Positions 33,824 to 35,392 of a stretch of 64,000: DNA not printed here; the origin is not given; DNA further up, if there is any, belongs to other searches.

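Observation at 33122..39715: Candidate oxidative glycan-catabolism cluster: DUF1080-ceramidase fusion, PVC-type dehydrogenase/cytochrome c protein, beta-propeller hydrolase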

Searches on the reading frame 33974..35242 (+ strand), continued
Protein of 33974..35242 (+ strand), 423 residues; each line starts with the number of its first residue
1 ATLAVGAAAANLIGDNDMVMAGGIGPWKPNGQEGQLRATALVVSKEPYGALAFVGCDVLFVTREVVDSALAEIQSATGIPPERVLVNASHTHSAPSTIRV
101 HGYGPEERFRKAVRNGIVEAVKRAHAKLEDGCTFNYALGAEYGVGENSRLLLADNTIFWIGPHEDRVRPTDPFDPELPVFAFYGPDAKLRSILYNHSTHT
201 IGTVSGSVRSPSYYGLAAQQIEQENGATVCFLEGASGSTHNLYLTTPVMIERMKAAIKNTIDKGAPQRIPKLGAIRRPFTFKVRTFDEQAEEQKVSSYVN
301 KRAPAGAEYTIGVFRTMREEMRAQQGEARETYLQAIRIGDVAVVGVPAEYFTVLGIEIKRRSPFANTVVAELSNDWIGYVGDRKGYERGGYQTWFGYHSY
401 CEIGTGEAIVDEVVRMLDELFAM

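Call 77: search_protein_families(library=pfam, proteins=[L033:6213-9278:+, L044:5772-9341:+, L076:3783-6260:+, L088:1-2121:+, L017:9406-11589:+, L049:5356-7461:+, L046:7161-9269:+, L045:2-2056:+], max_evalue=0.001)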
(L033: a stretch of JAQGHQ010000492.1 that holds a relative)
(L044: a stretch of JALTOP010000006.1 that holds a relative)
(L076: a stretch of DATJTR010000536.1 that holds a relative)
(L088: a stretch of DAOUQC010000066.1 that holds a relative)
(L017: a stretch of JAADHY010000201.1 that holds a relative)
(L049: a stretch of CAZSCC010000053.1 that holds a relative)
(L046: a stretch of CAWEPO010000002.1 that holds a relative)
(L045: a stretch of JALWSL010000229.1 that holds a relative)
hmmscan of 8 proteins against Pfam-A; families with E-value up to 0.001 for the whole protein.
L033:6213-9278:+ (1021 aa): 1 family
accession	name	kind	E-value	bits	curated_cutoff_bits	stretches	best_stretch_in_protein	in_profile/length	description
PF04734.18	Ceramidase_alk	-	4.2e-05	22.8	32.1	0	626-700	30-107/509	Neutral/alkaline non-lysosomal ceramidase, N-terminal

L044:5772-9341:+ (1189 aa): 2 families
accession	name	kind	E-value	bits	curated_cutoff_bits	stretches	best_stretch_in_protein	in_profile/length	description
PF13385.13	Laminin_G_3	-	1.4e-18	67.9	27.6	1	566-718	14-151/151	Concanavalin A-like lectin/glucanases superfamily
PF04734.18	Ceramidase_alk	-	1.3e-16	60.8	32.1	1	43-172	1-141/509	Neutral/alkaline non-lysosomal ceramidase, N-terminal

L076:3783-6260:+ (825 aa): 2 families
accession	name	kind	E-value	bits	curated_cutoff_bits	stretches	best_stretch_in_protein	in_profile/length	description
PF02638.21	GHL10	-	2.7e-07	30.4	27.9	1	568-665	65-161/311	Glycosyl hydrolase-like 10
PF04734.18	Ceramidase_alk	-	0.00073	18.7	32.1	0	72-166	35-138/509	Neutral/alkaline non-lysosomal ceramidase, N-terminal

L088:1-2121:+ (706 aa): 3 families
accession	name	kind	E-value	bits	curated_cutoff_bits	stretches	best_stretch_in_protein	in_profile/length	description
PF00884.28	Sulfatase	-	1.2e-45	156.6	25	1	227-598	1-300/301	Sulfatase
PF16347.10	SGSH_C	-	5.6e-16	59.5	29.3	1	548-695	1-150/154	N-sulphoglucosamine sulphohydrolase, C-terminal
PF01663.27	Phosphodiest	-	9.7e-08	32.4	23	0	512-547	188-223/342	Type I phosphodiesterase / nucleotide pyrophosphatase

L017:9406-11589:+ (727 aa): 2 families
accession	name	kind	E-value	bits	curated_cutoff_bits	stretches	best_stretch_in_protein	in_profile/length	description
PF13385.13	Laminin_G_3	-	4.8e-15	56.4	27.6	1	566-714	16-151/151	Concanavalin A-like lectin/glucanases superfamily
PF04734.18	Ceramidase_alk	-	1.2e-08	34.5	32.1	1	40-172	3-146/509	Neutral/alkaline non-lysosomal ceramidase, N-terminal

L049:5356-7461:+ (701 aa): 1 family
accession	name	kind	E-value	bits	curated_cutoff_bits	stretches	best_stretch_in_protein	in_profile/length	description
PF04734.18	Ceramidase_alk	-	7.7e-07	28.6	32.1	1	307-413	29-144/509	Neutral/alkaline non-lysosomal ceramidase, N-terminal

L046:7161-9269:+ (702 aa): 1 family
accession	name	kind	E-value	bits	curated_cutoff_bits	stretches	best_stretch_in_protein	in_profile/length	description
PF04734.18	Ceramidase_alk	-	6.4e-06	25.5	32.1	0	306-379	28-104/509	Neutral/alkaline non-lysosomal ceramidase, N-terminal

L045:2-2056:+ (684 aa): 2 families
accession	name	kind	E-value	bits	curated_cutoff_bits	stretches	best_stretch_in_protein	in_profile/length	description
PF13385.13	Laminin_G_3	-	5.3e-18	66.1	27.6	1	80-231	12-150/151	Concanavalin A-like lectin/glucanases superfamily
PF04734.18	Ceramidase_alk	-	6.9e-07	28.7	32.1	1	292-389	37-143/509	Neutral/alkaline non-lysosomal ceramidase, N-terminal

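Call 78: search_protein_families(library=pfam, proteins=[L014:1784-3007:+, L018:1397-3307:+, L027:6432-7733:+, L027:9413-10309:+, L035:9884-11674:+, L050:5535-6776:+, L050:6773-8557:+, L057:6202-7923:+, L073:9447-10856:+, L085:9495-10784:+], max_evalue=0.001)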
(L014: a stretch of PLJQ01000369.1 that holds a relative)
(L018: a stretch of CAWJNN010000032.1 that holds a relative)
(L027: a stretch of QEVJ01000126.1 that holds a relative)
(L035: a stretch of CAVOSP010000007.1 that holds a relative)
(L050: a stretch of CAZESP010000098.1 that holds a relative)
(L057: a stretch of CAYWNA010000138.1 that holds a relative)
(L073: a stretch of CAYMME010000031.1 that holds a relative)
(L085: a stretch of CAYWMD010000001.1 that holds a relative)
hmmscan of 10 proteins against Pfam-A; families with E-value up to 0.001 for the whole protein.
L014:1784-3007:+ (407 aa): 2 families
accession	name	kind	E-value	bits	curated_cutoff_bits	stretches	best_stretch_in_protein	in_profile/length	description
PF10143.14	PhosphMutase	-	2.7e-45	154.7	21.5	1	52-222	1-166/170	2,3-bisphosphoglycerate-independent phosphoglycerate mutase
PF01676.23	Metalloenzyme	-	1.5e-42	146.3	24.3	1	17-395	2-249/252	Metalloenzyme superfamily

L018:1397-3307:+ (636 aa): 0 families

L027:6432-7733:+ (433 aa): 3 families
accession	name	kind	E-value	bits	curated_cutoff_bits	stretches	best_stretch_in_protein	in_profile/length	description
PF02563.21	Poly_export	-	3.6e-25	88.4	28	2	153-225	3-75/77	Polysaccharide biosynthesis/export protein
PF10531.15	SLBB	-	6.1e-09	36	27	1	312-357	2-48/55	SLBB domain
PF22461.2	SLBB_2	-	8.1e-07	29.5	27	1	312-367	3-60/79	SLBB domain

L027:9413-10309:+ (298 aa): 0 families

L035:9884-11674:+ (596 aa): 4 families
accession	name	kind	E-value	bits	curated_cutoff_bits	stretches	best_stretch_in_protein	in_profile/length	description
PF00578.27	AhpC-TSA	-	8.1e-18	65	26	1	31-150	1-123/124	AhpC/TSA family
PF08534.16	Redoxin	-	1.2e-11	45.1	26.6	1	32-152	3-132/148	Redoxin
PF13905.12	Thioredoxin_8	-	4.4e-07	30.6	27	1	57-146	2-92/94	Thioredoxin-like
PF14376.11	Haem_bd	-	1.8e-05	25.1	27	0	251-293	94-132/133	Haem-binding domain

L050:5535-6776:+ (413 aa): 1 family
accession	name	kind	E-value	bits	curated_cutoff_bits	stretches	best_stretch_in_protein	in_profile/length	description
PF03787.20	RAMPs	-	1.3e-21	78.4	22.1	1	24-200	1-189/189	RAMP superfamily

L050:6773-8557:+ (594 aa): 3 families
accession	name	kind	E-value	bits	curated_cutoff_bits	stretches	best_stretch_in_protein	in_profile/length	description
PF22335.1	Cas10-Cmr2_palm2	-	6.2e-35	120.6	27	1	307-435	1-133/133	Cas10/Cmr2, second palm domain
PF12469.13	Cmr2_N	-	5.9e-17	62.2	25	1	4-100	1-110/111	CRISPR-associated protein Cmr2, N-terminal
PF18182.6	mCpol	-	2.1e-06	28.5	26.4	1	312-405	3-93/114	minimal CRISPR polymerase domain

L057:6202-7923:+ (573 aa): 1 family
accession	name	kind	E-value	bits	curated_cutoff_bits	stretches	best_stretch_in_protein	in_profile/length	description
PF00474.23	SSF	-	2.3e-27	96.4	22.8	1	48-410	1-371/406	Sodium:solute symporter family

L073:9447-10856:+ (469 aa): 0 families

L085:9495-10784:+ (429 aa): 5 families
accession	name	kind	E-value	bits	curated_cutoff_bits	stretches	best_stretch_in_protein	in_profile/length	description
PF01071.24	GARS_A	-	3e-74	249.5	27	1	109-301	1-194/194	Phosphoribosylglycinamide synthetase, ATP-grasp (A) domain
PF02843.22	GARS_C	-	5.2e-35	120.1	34.8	1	336-427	1-92/92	Phosphoribosylglycinamide synthetase, C domain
PF02844.21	GARS_N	-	3e-34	118.2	29.5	1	1-108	1-100/100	Phosphoribosylglycinamide synthetase, N domain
PF02655.19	ATP-grasp_3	-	2.5e-10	41.1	23.2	1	112-297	5-158/160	ATP-grasp domain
PF02222.28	ATP-grasp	-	0.00014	22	27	1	117-180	2-66/179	ATP-grasp domain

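Call 87: search_protein_families(library=pfam, proteins=[L071:7150-7842:+, L075:4712-5587:+, L088:3531-4970:+, L088:8017-9453:+, L051:3513-5027:+, L039:5279-7795:+], max_evalue=0.1)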
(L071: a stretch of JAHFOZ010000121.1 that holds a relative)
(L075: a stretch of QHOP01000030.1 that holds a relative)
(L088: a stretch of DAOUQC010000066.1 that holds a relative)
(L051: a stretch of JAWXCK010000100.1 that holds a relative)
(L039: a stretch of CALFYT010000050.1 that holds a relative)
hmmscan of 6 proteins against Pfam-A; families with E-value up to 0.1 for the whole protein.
L071:7150-7842:+ (230 aa): 1 family
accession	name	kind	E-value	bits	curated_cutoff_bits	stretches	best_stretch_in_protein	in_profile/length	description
PF06439.18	3keto-disac_hyd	-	7.9e-38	130.8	26.8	1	25-224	3-186/187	3-keto-disaccharide hydrolase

L075:4712-5587:+ (291 aa): 8 families
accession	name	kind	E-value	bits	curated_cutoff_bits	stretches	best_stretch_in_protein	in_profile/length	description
PF13646.12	HEAT_2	-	1.4e-26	93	27.7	2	191-269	1-76/88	HEAT repeats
PF03130.22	HEAT_PBS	-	4.8e-19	67.1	20.9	4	205-233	1-27/27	PBS lyase HEAT-like repeat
PF02985.28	HEAT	-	4e-13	48.7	23.5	1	223-251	1-29/31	HEAT repeat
PF13513.12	HEAT_EZ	-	4.1e-10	40.4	27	1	172-216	3-55/55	HEAT-like repeat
PF00514.29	Arm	-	1.4e-07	31.7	20.6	0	223-246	13-36/41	Armadillo/beta-catenin-like repeat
PF01602.26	Adaptin_N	-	2.1e-05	23.8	37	1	187-262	112-194/524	Adaptin N terminal region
PF12717.13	Cnd1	-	0.032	14.7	26.4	0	191-255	23-91/162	non-SMC mitotic condensation complex subunit 1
PF24714.1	TOR1L1_N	-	0.07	12.9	43.3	0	218-257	207-246/281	TORTIFOLIA1 N-terminal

L088:3531-4970:+ (479 aa): 4 families
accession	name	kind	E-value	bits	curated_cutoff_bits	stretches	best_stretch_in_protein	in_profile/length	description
PF00884.28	Sulfatase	-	5.2e-52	177.5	25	1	33-348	1-301/301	Sulfatase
PF16347.10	SGSH_C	-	2.3e-09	38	29.3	1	308-435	13-134/154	N-sulphoglucosamine sulphohydrolase, C-terminal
PF14707.11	Sulfatase_C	-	1.9e-08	35.4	30.9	1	374-457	2-99/127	C-terminal region of aryl-sulfatase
PF01663.27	Phosphodiest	-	2.2e-08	34.5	23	1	36-284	2-221/342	Type I phosphodiesterase / nucleotide pyrophosphatase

L088:8017-9453:+ (478 aa): 1 family
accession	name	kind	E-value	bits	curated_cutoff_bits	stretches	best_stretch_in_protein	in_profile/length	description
PF04734.18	Ceramidase_alk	-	0.00013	21.2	32.1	1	114-239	84-209/509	Neutral/alkaline non-lysosomal ceramidase, N-terminal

L051:3513-5027:+ (504 aa): 5 families
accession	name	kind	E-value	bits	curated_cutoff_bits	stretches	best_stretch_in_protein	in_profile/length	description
PF00884.28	Sulfatase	-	4.6e-48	164.5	25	1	34-400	1-300/301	Sulfatase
PF16347.10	SGSH_C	-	5.3e-16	59.6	29.3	1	349-496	1-149/154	N-sulphoglucosamine sulphohydrolase, C-terminal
PF01663.27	Phosphodiest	-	6.2e-13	49.5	23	2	36-110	1-73/342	Type I phosphodiesterase / nucleotide pyrophosphatase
PF02995.22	DUF229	-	0.00031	20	25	1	304-350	301-347/496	Protein of unknown function (DUF229)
PF07394.17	DUF1501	-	0.092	12.3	27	0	314-346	269-301/390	Protein of unknown function (DUF1501)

L039:5279-7795:+ (838 aa): 2 families
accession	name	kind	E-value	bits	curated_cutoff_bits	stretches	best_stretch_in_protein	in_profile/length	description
PF02838.20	Glyco_hydro_20b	-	0.0025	19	26.1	1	80-177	30-105/124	Glycosyl hydrolase family 20, domain 2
PF03648.19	Glyco_hydro_67N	-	0.023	15.4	24.3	1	118-173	63-117/120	Glycosyl hydrolase family 67 N-terminus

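Call 88: search_protein_representatives(protein=window:33974-35242:+)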
Query: 423 residues. Proteins with E-value up to 0.001 (for the whole library): 7279; up to 1e-10: 2336; up to 1e-30: 168. The best 150 are listed.
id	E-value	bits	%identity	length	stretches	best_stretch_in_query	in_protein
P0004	7.8e-244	825.4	85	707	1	1-422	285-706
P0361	8.0e-160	548.7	41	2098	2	2-421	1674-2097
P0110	1.8e-153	527.8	57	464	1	3-420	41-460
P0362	3.5e-138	477.4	53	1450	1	3-420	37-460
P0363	1.6e-137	475.2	54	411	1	14-420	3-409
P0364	5.4e-134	463.6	56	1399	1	3-420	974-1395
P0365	8.2e-132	456.4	53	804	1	3-420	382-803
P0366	3.1e-126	438.0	51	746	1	3-420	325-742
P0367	7.2e-126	436.8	51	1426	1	2-421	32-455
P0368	8.0e-124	430.1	51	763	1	3-420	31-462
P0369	3.4e-119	414.8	51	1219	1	24-422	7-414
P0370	3.9e-99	348.8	45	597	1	2-422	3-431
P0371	2.0e-92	326.7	43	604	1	2-420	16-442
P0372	1.4e-89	317.3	44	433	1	23-420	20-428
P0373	4.0e-89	315.8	43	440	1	4-420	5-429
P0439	3.1e-40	154.8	30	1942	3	3-422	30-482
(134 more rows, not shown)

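Call 89: search_protein_families(library=pfam, proteins=[P0361, P0362, P0364, P0367, P0369, P0439], max_evalue=0.0001)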
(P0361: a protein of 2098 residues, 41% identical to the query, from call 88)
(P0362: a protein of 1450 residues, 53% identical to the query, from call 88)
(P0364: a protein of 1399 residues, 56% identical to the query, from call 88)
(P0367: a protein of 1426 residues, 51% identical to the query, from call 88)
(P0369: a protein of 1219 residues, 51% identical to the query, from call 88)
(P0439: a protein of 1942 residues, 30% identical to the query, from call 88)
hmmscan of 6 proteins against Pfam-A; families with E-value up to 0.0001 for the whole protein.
P0361 (2098 aa): 3 families
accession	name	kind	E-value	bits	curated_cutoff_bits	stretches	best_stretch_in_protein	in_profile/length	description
PF23500.1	DUF7133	-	8.4e-149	496.5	27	1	718-1107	2-383/385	Domain of unknown function (DUF7133)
PF04734.18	Ceramidase_alk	-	6.8e-17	61.7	32.1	1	1707-1900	35-230/509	Neutral/alkaline non-lysosomal ceramidase, N-terminal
PF13385.13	Laminin_G_3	-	1.6e-15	58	27.6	1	540-691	14-151/151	Concanavalin A-like lectin/glucanases superfamily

P0362 (1450 aa): 6 families
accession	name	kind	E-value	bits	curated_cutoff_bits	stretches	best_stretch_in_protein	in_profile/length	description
PF23500.1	DUF7133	-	4e-117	392.2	27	1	499-867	12-385/385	Domain of unknown function (DUF7133)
PF13646.12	HEAT_2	-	3.3e-16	59.8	27.7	2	956-1037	3-83/88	HEAT repeats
PF04734.18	Ceramidase_alk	-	2.6e-09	36.7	32.1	1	67-265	33-231/509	Neutral/alkaline non-lysosomal ceramidase, N-terminal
PF00034.26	Cytochrom_C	-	1e-06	30.4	21.3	1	1304-1432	1-87/90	Cytochrome c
PF13442.11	Cytochrome_CBB3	-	7.4e-06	26.6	27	0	1303-1333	2-28/68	Cytochrome C oxidase, cbb3-type, subunit III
PF02985.28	HEAT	-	2.5e-05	24.6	23.5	0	957-977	5-25/31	HEAT repeat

P0364 (1399 aa): 5 families
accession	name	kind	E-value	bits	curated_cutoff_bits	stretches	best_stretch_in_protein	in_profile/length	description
PF23500.1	DUF7133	-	5e-155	517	27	1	29-417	1-383/385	Domain of unknown function (DUF7133)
PF04734.18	Ceramidase_alk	-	1.6e-09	37.4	32.1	1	1001-1201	30-232/509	Neutral/alkaline non-lysosomal ceramidase, N-terminal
PF13646.12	HEAT_2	-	7.1e-09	36.3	27.7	1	497-578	3-85/88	HEAT repeats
PF00034.26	Cytochrom_C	-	1.1e-06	30.3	21.3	1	832-959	3-88/90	Cytochrome c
PF13442.11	Cytochrome_CBB3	-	3.4e-05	24.5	27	0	830-869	3-37/68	Cytochrome C oxidase, cbb3-type, subunit III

P0367 (1426 aa): 3 families
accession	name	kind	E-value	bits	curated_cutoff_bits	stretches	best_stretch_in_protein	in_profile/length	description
PF23500.1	DUF7133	-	9e-112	374.6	27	1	478-851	4-383/385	Domain of unknown function (DUF7133)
PF04734.18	Ceramidase_alk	-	1.3e-11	44.3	32.1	1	66-258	36-230/509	Neutral/alkaline non-lysosomal ceramidase, N-terminal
PF13646.12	HEAT_2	-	1.1e-06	29.2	27.7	1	871-952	2-85/88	HEAT repeats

P0369 (1219 aa): 4 families
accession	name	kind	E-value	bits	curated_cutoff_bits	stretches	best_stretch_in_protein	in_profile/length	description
PF23500.1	DUF7133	-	1.2e-116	390.7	27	1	423-803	2-384/385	Domain of unknown function (DUF7133)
PF13646.12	HEAT_2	-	1.2e-05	25.9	27.7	1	881-957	3-82/88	HEAT repeats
PF00034.26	Cytochrom_C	-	3.7e-05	25.4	21.3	0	1078-1115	2-40/90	Cytochrome c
PF13442.11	Cytochrome_CBB3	-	7.9e-05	23.3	27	0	1077-1104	3-30/68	Cytochrome C oxidase, cbb3-type, subunit III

P0439 (1942 aa): 4 families
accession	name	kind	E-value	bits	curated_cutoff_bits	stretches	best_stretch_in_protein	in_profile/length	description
PF23500.1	DUF7133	-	9.4e-108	361.4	27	1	494-868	8-384/385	Domain of unknown function (DUF7133)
PF04734.18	Ceramidase_alk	-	2.8e-19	69.6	32.1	2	32-179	3-156/509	Neutral/alkaline non-lysosomal ceramidase, N-terminal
PF13442.11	Cytochrome_CBB3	-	2.8e-06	28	27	0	1301-1356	3-48/68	Cytochrome C oxidase, cbb3-type, subunit III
PF00034.26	Cytochrom_C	-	7e-06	27.7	21.3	0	1301-1346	1-42/90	Cytochrome c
